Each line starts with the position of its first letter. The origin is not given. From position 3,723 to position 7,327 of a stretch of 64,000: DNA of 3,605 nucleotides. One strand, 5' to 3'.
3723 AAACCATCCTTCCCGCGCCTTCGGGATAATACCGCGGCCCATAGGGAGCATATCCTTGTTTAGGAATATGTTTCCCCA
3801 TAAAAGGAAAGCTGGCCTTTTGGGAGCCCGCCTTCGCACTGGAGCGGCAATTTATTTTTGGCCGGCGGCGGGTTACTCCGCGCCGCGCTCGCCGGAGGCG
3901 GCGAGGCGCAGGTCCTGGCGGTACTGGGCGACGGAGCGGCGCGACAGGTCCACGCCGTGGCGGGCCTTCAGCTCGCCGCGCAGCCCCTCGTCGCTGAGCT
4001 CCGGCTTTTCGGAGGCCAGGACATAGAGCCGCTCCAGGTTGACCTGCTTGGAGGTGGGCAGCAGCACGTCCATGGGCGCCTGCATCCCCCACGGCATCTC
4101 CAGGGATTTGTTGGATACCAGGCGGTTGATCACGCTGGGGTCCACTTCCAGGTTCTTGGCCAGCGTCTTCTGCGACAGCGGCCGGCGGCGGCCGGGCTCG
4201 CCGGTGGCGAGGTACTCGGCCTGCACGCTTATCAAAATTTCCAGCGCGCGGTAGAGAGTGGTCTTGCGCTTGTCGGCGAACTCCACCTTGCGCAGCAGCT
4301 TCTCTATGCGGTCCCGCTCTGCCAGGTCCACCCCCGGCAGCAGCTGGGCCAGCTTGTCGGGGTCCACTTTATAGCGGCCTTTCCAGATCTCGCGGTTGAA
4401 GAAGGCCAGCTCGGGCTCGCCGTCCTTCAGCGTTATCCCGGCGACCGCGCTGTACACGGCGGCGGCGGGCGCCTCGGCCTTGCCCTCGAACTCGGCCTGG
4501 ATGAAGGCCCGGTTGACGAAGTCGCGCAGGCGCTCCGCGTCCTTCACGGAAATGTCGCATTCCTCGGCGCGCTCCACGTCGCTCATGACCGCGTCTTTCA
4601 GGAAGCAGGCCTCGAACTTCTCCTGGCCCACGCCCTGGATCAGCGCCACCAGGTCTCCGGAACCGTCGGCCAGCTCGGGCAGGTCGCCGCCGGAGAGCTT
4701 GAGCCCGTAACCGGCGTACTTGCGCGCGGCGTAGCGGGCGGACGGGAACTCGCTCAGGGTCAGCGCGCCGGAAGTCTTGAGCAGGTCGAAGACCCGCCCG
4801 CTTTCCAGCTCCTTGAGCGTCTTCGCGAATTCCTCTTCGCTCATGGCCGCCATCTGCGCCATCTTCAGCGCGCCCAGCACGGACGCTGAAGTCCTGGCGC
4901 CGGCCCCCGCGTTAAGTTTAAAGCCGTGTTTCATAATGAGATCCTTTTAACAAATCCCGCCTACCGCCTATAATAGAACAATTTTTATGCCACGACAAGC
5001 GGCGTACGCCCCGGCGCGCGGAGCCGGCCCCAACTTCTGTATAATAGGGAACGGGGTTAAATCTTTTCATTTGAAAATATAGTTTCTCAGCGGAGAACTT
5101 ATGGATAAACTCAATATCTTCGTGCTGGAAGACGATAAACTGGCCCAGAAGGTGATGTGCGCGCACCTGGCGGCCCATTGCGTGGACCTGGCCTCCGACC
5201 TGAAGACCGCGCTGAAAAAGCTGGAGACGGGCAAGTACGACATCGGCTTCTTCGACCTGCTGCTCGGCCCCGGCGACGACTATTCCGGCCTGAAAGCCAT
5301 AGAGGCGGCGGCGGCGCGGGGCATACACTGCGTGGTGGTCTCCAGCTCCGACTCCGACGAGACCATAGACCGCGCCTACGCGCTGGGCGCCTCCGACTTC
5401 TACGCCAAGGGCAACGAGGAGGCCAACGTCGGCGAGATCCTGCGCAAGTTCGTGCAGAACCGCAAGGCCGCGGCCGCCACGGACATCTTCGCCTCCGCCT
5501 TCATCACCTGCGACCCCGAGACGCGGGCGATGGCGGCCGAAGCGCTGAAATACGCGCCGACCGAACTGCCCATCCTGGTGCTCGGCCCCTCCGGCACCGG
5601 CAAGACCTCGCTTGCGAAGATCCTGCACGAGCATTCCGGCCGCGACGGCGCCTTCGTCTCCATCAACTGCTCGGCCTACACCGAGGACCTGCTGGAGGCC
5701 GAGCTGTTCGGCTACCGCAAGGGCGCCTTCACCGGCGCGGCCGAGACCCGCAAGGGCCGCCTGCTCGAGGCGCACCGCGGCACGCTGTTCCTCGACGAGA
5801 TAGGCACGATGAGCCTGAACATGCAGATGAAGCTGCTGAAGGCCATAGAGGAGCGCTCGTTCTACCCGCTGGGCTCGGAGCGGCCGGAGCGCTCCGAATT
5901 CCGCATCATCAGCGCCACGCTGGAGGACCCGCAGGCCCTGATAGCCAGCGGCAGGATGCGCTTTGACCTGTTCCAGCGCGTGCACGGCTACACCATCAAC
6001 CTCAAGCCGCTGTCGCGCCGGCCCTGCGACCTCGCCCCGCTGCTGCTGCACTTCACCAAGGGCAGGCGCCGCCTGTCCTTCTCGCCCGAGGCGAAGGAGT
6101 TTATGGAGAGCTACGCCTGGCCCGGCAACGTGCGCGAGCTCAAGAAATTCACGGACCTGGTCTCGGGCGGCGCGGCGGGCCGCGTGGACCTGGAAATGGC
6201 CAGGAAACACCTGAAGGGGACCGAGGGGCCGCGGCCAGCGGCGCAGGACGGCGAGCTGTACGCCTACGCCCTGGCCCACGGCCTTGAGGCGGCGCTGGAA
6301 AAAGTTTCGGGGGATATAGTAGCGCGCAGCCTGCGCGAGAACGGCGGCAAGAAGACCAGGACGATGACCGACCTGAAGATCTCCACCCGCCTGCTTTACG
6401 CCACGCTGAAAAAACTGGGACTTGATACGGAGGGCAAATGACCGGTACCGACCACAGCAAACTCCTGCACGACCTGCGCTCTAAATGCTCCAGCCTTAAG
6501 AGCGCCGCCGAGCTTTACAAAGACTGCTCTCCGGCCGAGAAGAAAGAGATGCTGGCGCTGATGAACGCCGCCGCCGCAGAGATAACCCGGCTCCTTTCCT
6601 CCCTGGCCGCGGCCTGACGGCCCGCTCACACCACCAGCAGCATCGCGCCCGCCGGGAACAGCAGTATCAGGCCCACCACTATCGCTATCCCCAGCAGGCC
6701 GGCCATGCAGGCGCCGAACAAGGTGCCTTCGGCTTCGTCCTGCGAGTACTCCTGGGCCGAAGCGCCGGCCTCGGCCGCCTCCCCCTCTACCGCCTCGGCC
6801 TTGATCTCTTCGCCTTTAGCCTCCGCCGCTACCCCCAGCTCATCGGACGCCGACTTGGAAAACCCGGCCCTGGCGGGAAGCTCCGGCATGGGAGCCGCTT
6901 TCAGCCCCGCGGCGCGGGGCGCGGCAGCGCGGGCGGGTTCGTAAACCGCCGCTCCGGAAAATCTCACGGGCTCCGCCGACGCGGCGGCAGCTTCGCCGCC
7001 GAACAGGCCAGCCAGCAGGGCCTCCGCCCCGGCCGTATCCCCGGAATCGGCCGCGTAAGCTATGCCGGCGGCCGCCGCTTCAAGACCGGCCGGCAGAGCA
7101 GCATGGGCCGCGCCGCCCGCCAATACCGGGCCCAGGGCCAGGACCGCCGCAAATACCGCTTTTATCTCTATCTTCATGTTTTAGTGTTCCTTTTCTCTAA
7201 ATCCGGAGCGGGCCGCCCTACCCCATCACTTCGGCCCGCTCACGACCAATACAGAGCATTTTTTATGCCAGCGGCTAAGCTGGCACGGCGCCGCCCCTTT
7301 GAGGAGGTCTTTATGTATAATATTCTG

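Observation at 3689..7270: Exact 17-mer -24/-12 promoters flank a divergent rpoN-like / enhancer-binding-protein gene pair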

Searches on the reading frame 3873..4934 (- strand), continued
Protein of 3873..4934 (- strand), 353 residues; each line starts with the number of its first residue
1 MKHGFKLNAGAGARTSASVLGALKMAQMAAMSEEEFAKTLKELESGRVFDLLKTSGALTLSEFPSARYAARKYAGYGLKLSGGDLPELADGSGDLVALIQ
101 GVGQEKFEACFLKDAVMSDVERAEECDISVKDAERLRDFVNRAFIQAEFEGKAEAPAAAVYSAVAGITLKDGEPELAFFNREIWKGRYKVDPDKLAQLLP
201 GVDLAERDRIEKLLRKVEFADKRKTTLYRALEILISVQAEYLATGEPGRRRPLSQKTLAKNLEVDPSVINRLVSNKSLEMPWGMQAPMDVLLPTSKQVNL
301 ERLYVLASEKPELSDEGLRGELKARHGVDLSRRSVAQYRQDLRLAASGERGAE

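Call 75: search_protein_families(library=pfam, proteins=[P0152, P0153, P0157, P0158, P0167, P0185, P0200, P0221, P0244, P0262], max_evalue=1)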
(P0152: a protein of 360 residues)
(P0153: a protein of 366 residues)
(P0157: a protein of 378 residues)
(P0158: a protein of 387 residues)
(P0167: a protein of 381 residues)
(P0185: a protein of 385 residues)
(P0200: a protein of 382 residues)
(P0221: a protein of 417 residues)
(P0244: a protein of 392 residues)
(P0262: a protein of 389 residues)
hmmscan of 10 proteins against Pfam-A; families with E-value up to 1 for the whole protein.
P0152 (360 aa): 5 families
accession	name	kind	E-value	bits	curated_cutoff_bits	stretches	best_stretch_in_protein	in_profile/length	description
PF04552.19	Sigma54_DBD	-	5.5e-16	59.1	22.8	1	214-360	7-159/160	Sigma-54, DNA binding domain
PF04545.22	Sigma70_r4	-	0.041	13.8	24.1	0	113-139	17-40/50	Sigma-70, region 4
PF01381.28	HTH_3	-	0.043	14.3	23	0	262-277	11-26/55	Helix-turn-helix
PF12844.13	HTH_19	-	0.31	11.4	30.2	0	261-277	13-29/64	Helix-turn-helix domain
PF25051.1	WHD_MCM8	-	0.83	10.2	26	0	110-147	33-63/80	MCM8 winged helix domain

P0153 (366 aa): 2 families
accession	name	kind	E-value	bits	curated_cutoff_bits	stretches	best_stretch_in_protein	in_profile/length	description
PF04552.19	Sigma54_DBD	-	2e-12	47.5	22.8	1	233-362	15-154/160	Sigma-54, DNA binding domain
PF21324.2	SHPRH_helical-2nd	-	0.026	14.8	27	1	204-279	30-102/222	E3 ubiquitin-protein ligase SHPRH, second helical domain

P0157 (378 aa): 3 families
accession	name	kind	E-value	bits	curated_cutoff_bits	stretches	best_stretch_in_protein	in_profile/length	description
PF04552.19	Sigma54_DBD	-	2e-20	73.6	22.8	1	223-368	7-158/160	Sigma-54, DNA binding domain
PF01047.28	MarR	-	0.023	15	24.6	1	266-292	14-40/59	MarR family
PF14493.12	HTH_40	-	0.094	13.5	27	0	96-136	45-87/89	Helix-turn-helix domain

P0158 (387 aa): 5 families
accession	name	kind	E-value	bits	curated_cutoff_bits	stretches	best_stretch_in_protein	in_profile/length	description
PF04552.19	Sigma54_DBD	-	5.9e-16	59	22.8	1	223-370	5-159/160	Sigma-54, DNA binding domain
PF13545.12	HTH_Crp_2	-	0.0034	17.7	27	0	248-292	2-43/70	Crp-like helix-turn-helix domain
PF04545.22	Sigma70_r4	-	0.005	16.8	24.1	1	123-145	18-40/50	Sigma-70, region 4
PF13412.12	HTH_24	-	0.011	15.7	21.9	0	120-141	12-33/48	Winged helix-turn-helix DNA-binding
PF12740.14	PETase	-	0.14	12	28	1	90-161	175-245/263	PET hydrolase-like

P0167 (381 aa): 10 families
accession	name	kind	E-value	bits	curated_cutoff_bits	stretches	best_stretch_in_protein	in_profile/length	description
PF04552.19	Sigma54_DBD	-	5.4e-18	65.7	22.8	1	219-364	8-159/160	Sigma-54, DNA binding domain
PF08461.16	HTH_12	-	0.00055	20.3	21.4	1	317-355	5-39/66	Ribonuclease R winged-helix domain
PF13565.12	HTH_32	-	0.0027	18.7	33.7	1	306-350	25-71/73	Homeodomain-like domain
PF17423.7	SwrA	-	0.091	13.1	25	1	94-135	18-61/116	Swarming motility protein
PF13276.12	HTH_21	-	0.11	13.2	28.1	1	313-364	8-59/60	HTH-like domain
PF23159.1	WH_Rok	-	0.11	13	27.6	1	315-344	5-34/58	Repressor Rok winged helix domain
PF12872.13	OST-HTH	-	0.12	12.7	23.8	0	308-339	3-34/71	OST-HTH/LOTUS domain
PF04539.22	Sigma70_r3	-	0.17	12.5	25.3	0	126-146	22-42/78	Sigma-70 region 3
PF08279.18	HTH_11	-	0.34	11.3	25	0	320-356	11-40/55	HTH domain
PF10975.14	DUF2802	-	0.39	11.3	33.5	1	125-141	44-60/68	Protein of unknown function (DUF2802)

P0185 (385 aa): 2 families
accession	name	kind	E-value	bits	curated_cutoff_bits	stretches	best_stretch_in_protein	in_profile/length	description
PF04552.19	Sigma54_DBD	-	1.5e-17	64.3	22.8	1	237-371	16-158/160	Sigma-54, DNA binding domain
PF14760.11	Rnk_N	-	0.72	10.8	23.7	1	206-237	7-36/41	Rnk N-terminus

P0200 (382 aa): 5 families
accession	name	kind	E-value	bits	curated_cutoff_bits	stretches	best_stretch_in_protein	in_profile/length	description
PF04552.19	Sigma54_DBD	-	9.5e-27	94.1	22.8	1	225-382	5-159/160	Sigma-54, DNA binding domain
PF13412.12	HTH_24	-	0.0003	20.7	21.9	1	130-151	15-36/48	Winged helix-turn-helix DNA-binding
PF01047.28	MarR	-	0.0061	16.9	24.6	0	268-294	12-38/59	MarR family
PF01381.28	HTH_3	-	0.0085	16.6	23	0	274-298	10-34/55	Helix-turn-helix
PF08281.18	Sigma70_r4_2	-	0.034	14.2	25.7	1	125-152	19-46/54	Sigma-70, region 4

P0221 (417 aa): 15 families
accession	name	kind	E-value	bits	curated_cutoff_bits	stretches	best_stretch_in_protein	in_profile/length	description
PF04552.19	Sigma54_DBD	-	2.1e-21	76.8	22.8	1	225-376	8-158/160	Sigma-54, DNA binding domain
PF13404.12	HTH_AsnC-type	-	0.0018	18.5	27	1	123-145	14-36/42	AsnC-type helix-turn-helix domain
PF13412.12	HTH_24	-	0.0022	18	21.9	0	121-139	12-30/48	Winged helix-turn-helix DNA-binding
PF12802.13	MarR_2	-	0.0057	17.2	27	0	266-289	20-42/61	MarR family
PF13542.12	HTH_Tnp_ISL3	-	0.01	15.7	27.4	0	265-289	24-48/51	Helix-turn-helix domain of transposase family ISL3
PF13936.12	HTH_38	-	0.013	15.6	27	0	268-287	21-40/44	Helix-turn-helix domain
PF13560.12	HTH_31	-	0.014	16.2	27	0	267-296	14-44/64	Helix-turn-helix domain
PF13545.12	HTH_Crp_2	-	0.019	15.4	27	1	264-288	18-43/70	Crp-like helix-turn-helix domain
PF08281.18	Sigma70_r4_2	-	0.026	14.6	25.7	0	128-146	28-46/54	Sigma-70, region 4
PF10668.15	Phage_terminase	-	0.027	14.6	22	1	120-146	16-44/67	Phage terminase small subunit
PF01381.28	HTH_3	-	0.029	14.8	23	1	268-292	10-34/55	Helix-turn-helix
PF01047.28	MarR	-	0.03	14.6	24.6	1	265-288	15-38/59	MarR family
PF13551.12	HTH_29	-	0.047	14.2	28.1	0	122-154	8-40/64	Winged helix-turn helix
PF13730.12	HTH_36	-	0.093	13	25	0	122-146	18-45/55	Helix-turn-helix domain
PF09339.16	HTH_IclR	-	0.11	12.7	22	0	266-288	17-39/52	IclR helix-turn-helix domain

P0244 (392 aa): 14 families
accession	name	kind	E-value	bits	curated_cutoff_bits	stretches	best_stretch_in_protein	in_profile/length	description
PF04552.19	Sigma54_DBD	-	2.4e-22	79.8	22.8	1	232-377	15-159/160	Sigma-54, DNA binding domain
PF08279.18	HTH_11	-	2.3e-05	24.6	25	0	267-288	15-36/55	HTH domain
PF24409.1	wHTH-PRTase_assc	-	0.00093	19.6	27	1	122-169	6-53/83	wHTH-PRTase associated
PF13545.12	HTH_Crp_2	-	0.0011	19.3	27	1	261-289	17-44/70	Crp-like helix-turn-helix domain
PF16221.11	HTH_47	-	0.0015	18.5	27.1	1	120-158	39-77/78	winged helix-turn-helix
PF13404.12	HTH_AsnC-type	-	0.0044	17.2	27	1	122-145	12-35/42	AsnC-type helix-turn-helix domain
PF04539.22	Sigma70_r3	-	0.0062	17.1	25.3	1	130-164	23-57/78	Sigma-70 region 3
PF12802.13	MarR_2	-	0.011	16.3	27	1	267-288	19-41/61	MarR family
PF04545.22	Sigma70_r4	-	0.011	15.7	24.1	0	125-144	18-37/50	Sigma-70, region 4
PF13560.12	HTH_31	-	0.02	15.7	27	1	266-311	13-58/64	Helix-turn-helix domain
PF01381.28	HTH_3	-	0.032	14.7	23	0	266-291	8-33/55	Helix-turn-helix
PF13613.12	HTH_Tnp_4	-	0.053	13.6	27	1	267-288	19-40/53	Helix-turn-helix of DDE superfamily endonuclease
PF13412.12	HTH_24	-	0.1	12.6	21.9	0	121-141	11-31/48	Winged helix-turn-helix DNA-binding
PF00392.27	GntR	-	0.43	10.7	27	0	269-289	26-46/64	Bacterial regulatory proteins, gntR family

P0262 (389 aa): 11 families
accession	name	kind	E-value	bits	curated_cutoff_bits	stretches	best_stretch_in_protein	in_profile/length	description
PF04552.19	Sigma54_DBD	-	1.7e-26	93.3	22.8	1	231-379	10-158/160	Sigma-54, DNA binding domain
PF01381.28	HTH_3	-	0.00019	21.9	23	1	269-299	7-37/55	Helix-turn-helix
PF13545.12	HTH_Crp_2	-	0.0062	16.9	27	1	268-293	18-44/70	Crp-like helix-turn-helix domain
PF13560.12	HTH_31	-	0.0065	17.2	27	1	271-296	14-39/64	Helix-turn-helix domain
PF12802.13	MarR_2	-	0.015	15.8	27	0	263-292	16-41/61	MarR family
PF13936.12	HTH_38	-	0.036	14.2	27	1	275-291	24-40/44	Helix-turn-helix domain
PF13276.12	HTH_21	-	0.085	13.5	28.1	1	347-381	26-59/60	HTH-like domain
PF13443.12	HTH_26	-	0.12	13.1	22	0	270-296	9-37/63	Cro/C1-type HTH DNA-binding domain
PF12728.13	HTH_17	-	0.18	12.5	27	0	359-384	13-37/51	Helix-turn-helix domain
PF12844.13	HTH_19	-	0.76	10.2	30.2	0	270-289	11-30/64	Helix-turn-helix domain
PF04218.19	CENP-B_N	-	0.86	9.7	21.2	1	274-295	25-46/53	CENP-B N-terminal DNA-binding domain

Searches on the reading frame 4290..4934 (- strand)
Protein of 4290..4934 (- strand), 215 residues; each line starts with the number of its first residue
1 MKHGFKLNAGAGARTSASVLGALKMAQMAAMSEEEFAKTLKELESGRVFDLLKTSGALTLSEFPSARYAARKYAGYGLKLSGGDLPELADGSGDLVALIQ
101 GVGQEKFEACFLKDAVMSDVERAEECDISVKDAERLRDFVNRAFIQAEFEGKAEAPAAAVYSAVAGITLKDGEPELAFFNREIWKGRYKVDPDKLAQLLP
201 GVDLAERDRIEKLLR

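Call 42: predict_structure(alignment_id=A3)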
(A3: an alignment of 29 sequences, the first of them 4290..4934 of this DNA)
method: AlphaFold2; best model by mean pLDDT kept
length: 215 residues; sequences in the alignment: 29
mean_pLDDT: 55.4   pTM: 0.40
mean pLDDT of the five models: 55.4, 54.7, 53.9, 53.5, 52.8
residues with pLDDT >= 90: 3; 70-90: 64; 50-70: 46; < 50: 102
segments of 3 or more residues with pLDDT < 50: 1-31, 67-92, 143-186
pLDDT, mean of each block of 10 residues (from residue 1): 33 33 42 58 75 73 51 38 38 61 68 71 88 78 42 37 31 32 50 79 79 70
secondary structure, 60 per line:
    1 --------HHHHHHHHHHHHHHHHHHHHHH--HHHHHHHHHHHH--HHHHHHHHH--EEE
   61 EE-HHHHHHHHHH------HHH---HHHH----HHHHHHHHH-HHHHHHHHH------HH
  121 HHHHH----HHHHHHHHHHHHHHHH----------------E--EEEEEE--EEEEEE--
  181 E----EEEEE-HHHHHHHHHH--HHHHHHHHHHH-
elements in order: H9-30 H33-44 H47-55 E58-62 H64-73 H86-89 H94-102 H104-112 H119-125 H130-145 E165-170 E173-178 E186-190 H192-201 H204-214

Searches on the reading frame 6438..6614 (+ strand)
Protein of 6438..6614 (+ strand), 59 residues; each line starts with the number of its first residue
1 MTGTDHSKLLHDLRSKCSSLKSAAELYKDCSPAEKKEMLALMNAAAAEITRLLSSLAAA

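Call 8: search_protein_families(library=pfam, proteins=[window:6438-6614:+], max_evalue=0.01)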
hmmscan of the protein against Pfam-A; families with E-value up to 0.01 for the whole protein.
window:6438-6614:+ (59 aa): 0 families

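Call 35: search_protein_families(library=ncbifam, proteins=[window:6438-6614:+], max_evalue=0.1)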
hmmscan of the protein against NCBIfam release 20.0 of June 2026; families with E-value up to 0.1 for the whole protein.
window:6438-6614:+ (59 aa): 2 families
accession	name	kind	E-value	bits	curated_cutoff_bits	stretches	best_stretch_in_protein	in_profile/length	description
NF046025.1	HisPtaseChptCaul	equivalog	0.021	14.3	225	1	7-53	10-57/204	histidine phosphotransferase ChpT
NF008312.0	PRK11100.1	equivalog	0.055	12.3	356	1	8-51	262-306/477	two-component system sensor histidine kinase CreC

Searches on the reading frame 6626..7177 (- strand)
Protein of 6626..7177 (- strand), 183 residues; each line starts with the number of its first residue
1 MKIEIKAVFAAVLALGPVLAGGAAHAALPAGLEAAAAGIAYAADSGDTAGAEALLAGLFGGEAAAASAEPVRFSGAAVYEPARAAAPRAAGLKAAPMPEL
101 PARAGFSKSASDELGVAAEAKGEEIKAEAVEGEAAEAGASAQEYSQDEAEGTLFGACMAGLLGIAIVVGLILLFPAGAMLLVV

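Call 8: search_protein_families(library=pfam, proteins=[window:6626-7177:-], max_evalue=0.01)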
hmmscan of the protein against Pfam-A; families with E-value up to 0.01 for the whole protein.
window:6626-7177:- (183 aa): 0 families

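Call 35: search_protein_families(library=ncbifam, proteins=[window:6626-7177:-], max_evalue=0.1)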
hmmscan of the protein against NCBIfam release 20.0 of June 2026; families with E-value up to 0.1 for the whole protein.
window:6626-7177:- (183 aa): 0 families
